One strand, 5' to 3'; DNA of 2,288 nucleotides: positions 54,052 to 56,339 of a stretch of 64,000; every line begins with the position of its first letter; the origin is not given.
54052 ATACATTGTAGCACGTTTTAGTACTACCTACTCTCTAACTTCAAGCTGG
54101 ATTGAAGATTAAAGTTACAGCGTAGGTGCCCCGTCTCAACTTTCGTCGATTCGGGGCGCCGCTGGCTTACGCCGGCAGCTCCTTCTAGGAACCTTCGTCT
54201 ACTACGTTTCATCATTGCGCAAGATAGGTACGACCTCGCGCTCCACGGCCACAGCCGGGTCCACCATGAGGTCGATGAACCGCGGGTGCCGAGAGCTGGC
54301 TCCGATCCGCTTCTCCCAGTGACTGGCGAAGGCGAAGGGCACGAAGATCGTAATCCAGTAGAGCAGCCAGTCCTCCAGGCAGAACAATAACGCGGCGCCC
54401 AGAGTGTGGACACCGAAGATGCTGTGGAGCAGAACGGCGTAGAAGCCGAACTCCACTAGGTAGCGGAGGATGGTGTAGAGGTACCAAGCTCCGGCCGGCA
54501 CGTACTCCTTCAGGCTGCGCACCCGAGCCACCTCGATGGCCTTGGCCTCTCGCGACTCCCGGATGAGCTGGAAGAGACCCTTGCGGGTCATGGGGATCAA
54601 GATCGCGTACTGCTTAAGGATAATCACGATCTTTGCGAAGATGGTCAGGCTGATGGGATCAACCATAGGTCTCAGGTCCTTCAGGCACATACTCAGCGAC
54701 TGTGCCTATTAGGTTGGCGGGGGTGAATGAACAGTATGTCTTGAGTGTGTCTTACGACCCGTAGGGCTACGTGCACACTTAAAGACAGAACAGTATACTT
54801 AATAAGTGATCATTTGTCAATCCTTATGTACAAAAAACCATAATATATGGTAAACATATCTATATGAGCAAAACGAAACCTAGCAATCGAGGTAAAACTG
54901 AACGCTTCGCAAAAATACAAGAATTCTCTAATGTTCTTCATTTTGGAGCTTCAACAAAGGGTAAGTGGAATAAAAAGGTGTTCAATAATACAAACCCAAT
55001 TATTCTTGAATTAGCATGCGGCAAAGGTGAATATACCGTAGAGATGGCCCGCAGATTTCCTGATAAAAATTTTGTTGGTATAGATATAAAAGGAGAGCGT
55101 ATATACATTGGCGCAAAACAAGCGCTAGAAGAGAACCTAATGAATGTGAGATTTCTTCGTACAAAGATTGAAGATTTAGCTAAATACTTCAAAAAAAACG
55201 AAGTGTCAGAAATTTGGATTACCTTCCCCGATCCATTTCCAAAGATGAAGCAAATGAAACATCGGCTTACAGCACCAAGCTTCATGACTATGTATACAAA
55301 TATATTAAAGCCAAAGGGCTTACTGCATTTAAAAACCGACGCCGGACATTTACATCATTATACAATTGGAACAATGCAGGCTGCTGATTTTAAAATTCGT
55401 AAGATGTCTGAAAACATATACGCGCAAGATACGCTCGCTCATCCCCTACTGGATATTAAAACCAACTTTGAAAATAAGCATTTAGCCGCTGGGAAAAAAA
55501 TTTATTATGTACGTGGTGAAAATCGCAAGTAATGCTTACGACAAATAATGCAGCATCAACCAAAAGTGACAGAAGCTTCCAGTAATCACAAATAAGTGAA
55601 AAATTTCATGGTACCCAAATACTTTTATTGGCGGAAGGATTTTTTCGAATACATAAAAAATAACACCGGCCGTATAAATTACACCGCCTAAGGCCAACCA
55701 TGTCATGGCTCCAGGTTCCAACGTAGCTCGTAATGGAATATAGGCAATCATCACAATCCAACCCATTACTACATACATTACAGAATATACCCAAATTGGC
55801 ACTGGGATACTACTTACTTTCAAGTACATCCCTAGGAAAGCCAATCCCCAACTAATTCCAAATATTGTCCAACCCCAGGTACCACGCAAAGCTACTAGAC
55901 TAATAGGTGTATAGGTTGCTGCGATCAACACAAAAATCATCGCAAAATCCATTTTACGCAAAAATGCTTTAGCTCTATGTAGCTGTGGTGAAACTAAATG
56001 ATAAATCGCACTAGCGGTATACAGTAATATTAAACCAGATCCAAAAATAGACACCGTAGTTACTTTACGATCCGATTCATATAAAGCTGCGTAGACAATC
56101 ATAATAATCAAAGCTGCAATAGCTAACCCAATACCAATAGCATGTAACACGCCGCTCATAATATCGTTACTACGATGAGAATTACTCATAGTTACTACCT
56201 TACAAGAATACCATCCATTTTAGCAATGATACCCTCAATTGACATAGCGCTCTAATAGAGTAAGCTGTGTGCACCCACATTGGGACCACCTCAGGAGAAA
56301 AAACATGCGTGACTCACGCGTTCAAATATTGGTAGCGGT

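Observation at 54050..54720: GC-rich patch 2: a ~58% GC segment encoding a 4-TM membrane protein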

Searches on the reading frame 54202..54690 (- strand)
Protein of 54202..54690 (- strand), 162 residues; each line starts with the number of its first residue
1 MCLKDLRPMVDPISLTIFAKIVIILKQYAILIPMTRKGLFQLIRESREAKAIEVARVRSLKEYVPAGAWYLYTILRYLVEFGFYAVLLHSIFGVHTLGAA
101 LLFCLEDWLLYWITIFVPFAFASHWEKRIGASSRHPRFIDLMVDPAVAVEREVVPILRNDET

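Call 4: search_protein_families(library=pfam, proteins=[window:54202-54690:-], max_evalue=0.1)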
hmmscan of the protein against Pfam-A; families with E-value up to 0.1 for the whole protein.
window:54202-54690:- (162 aa): 0 families

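Call 8: find_homologous_proteins(query=window:54202-54690:-, max_evalue=0.01)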
Query window:54202-54690:- (162 aa): 2 proteins with E <= 0.01 among 45 candidates.
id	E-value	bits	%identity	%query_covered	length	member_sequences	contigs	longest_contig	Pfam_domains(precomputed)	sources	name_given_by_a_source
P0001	1.2e-101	355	100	100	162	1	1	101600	-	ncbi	-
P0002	1.6e-57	212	63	94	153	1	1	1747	-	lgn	-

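Call 11: find_encoding_contigs(protein=P0002, flank=10000)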
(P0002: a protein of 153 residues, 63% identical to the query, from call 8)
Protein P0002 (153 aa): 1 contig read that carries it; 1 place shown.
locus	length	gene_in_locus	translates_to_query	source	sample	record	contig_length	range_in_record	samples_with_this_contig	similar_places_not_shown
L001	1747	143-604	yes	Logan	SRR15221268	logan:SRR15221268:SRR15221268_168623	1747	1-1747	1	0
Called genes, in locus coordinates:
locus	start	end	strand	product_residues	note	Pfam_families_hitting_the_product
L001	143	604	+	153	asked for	-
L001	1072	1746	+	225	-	?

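Call 12: find_encoding_contigs(protein=P0001, flank=10000)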
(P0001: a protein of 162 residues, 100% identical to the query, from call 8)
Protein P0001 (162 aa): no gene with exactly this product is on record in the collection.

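Call 25: search_protein_representatives(alignment_id=A1)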
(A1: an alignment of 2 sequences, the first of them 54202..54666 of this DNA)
Query: 2 sequences, 154 profile positions. Proteins with E-value up to 0.001 (for the whole library): 1; up to 1e-10: 1; up to 1e-30: 1. The best 1 are listed.
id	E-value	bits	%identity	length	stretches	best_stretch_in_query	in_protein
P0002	8.4e-90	314.7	-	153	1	1-153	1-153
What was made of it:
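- On Recently acquired genomic island (horizontal transfer): One homologue only, in the same clade and position (calls 8, 25).
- No homologue beyond L001 in 5.8 billion clusters or 1.84 billion representatives (calls 8, 25).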

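Call 64: predict_structure(alignment_id=A1)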
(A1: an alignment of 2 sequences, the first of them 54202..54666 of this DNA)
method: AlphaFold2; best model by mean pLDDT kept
length: 154 residues; sequences in the alignment: 2
mean_pLDDT: 53.8   pTM: 0.43
mean pLDDT of the five models: 53.8, 52.6, 51.7, 51.2, 50.4
residues with pLDDT >= 90: 0; 70-90: 2; 50-70: 94; < 50: 58
segments of 3 or more residues with pLDDT < 50: 22-47, 124-154
pLDDT, mean of each block of 10 residues (from residue 1): 55 57 44 42 48 61 66 64 62 66 64 63 46 39 36 38
secondary structure, 60 per line:
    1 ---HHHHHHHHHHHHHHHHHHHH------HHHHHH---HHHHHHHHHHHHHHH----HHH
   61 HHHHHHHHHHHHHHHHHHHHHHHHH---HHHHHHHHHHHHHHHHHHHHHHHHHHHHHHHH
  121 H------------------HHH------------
elements in order: H4-23 H30-35 H39-53 H58-85 H89-121
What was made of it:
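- Tried and rejected: The AlphaFold model was too poor (pLDDT 54) to justify a fold search (call 64).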

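Call 65: find_related_loci(query=A1, collection=viral_contigs, flank=5000)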
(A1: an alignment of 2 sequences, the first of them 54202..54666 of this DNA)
Query A1 (154 aa) in viral_contigs; peptide patterns used: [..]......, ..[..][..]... (x = any residue, [..] = any of these).
84 stretches matched a pattern, but none encodes a relative of the query by tblastn (E <= 1e-3).

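Call 81: search_protein_families(library=ncbifam, proteins=[window:54202-54666:-], max_evalue=0.1)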
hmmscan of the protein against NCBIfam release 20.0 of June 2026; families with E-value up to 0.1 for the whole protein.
window:54202-54666:- (154 aa): 0 families

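Call 82: search_protein_families(library=phrogs, proteins=[window:54202-54666:-], max_evalue=0.1)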
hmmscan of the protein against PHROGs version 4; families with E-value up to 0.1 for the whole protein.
window:54202-54666:- (154 aa): 0 families

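Call 83: search_protein_families(library=padloc, proteins=[window:54202-54666:-], max_evalue=0.1)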
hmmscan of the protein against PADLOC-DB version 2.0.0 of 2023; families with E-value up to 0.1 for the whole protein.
window:54202-54666:- (154 aa): 0 families

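Call 84: search_solved_structures(query=A1, max_evalue=1)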
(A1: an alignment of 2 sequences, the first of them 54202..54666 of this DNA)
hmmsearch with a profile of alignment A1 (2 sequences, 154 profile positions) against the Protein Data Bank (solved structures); distinct sequences matched with E-value up to 1: 4.
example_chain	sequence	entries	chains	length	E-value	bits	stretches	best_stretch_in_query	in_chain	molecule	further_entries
6peq_E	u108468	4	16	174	0.34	13.9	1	80-118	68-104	Protein cornichon homolog 3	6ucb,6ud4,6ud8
6abt_B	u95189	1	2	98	0.46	13.5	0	54-85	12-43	PadR family transcriptional regulator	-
8tkc_G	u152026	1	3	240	0.48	13.4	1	84-124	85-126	DJ85-b.01 FAB HEAVY CHAIN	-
6abq_B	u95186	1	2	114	0.65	13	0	54-85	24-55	PadR family transcriptional regulator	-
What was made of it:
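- Tried and rejected: Known protein family: none found in Pfam, NCBIfam, PHROGs, PADLOC or PDB sequences (calls 4, 81-84).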

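Call 89: search_dna_similar(query=window:54202-54666:-, collection=plasmids, mode=protein, max_evalue=0.01)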
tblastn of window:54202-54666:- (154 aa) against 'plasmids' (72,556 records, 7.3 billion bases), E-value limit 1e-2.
No match.

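Call 90: search_dna_similar(query=window:54202-54666:-, collection=phages, mode=protein, max_evalue=0.01)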
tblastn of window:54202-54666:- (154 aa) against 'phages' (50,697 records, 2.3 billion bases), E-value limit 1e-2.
No match.

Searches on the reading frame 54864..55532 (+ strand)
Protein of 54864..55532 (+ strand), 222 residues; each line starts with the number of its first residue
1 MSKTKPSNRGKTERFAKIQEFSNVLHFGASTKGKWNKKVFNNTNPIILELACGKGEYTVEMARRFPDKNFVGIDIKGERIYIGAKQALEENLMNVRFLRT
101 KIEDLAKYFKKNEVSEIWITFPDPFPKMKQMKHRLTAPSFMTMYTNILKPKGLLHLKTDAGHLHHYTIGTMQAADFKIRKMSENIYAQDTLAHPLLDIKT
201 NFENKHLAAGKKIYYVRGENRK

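Call 4: search_protein_families(library=pfam, proteins=[window:54864-55532:+], max_evalue=0.1)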
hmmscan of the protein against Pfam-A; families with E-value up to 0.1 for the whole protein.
window:54864-55532:+ (222 aa): 11 families
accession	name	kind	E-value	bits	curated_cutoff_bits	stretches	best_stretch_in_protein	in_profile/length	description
PF02390.23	Methyltransf_4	-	4.1e-36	124.5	24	1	44-214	2-171/173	Putative methyltransferase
PF13847.12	Methyltransf_31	-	1.3e-10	41.6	27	1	46-129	6-82/145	Methyltransferase domain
PF13649.12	Methyltransf_25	-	6.4e-10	40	27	1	47-119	1-70/97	Methyltransferase domain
PF01209.24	Ubie_methyltran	-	2.4e-05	24.2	20.1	1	35-114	35-117/233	ubiE/COQ5 methyltransferase family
PF08241.18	Methyltransf_11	-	3.1e-05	25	21.2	1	48-114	1-61/95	Methyltransferase domain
PF24675.1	NpmA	-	4.7e-05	23.2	60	1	37-122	17-105/214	16S rRNA (adenine(1408)-N(1))-methyltransferase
PF08242.18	Methyltransf_12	-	6.5e-05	24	30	1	48-107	1-60/98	Methyltransferase domain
PF05958.17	tRNA_U5-meth_tr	-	0.00021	20.9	23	1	34-111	192-267/357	tRNA (Uracil-5-)-methyltransferase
PF13489.12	Methyltransf_23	-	0.00077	19.7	27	1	41-91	20-61/164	Methyltransferase domain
PF05175.20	MTS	-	0.0022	18.1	23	1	44-156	32-138/170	Methyltransferase small domain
PF06080.18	DUF938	-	0.074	13.3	27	0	37-79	19-61/202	Protein of unknown function (DUF938)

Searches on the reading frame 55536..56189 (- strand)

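Call 4: search_protein_families(library=pfam, proteins=[window:55536-56189:-], max_evalue=0.1)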
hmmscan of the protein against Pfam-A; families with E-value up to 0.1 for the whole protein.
window:55536-56189:- (217 aa): 1 family
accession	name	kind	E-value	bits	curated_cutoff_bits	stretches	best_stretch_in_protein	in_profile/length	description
PF03006.26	HlyIII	-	5.5e-45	154.2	26.2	1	6-209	3-224/224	Haemolysin-III related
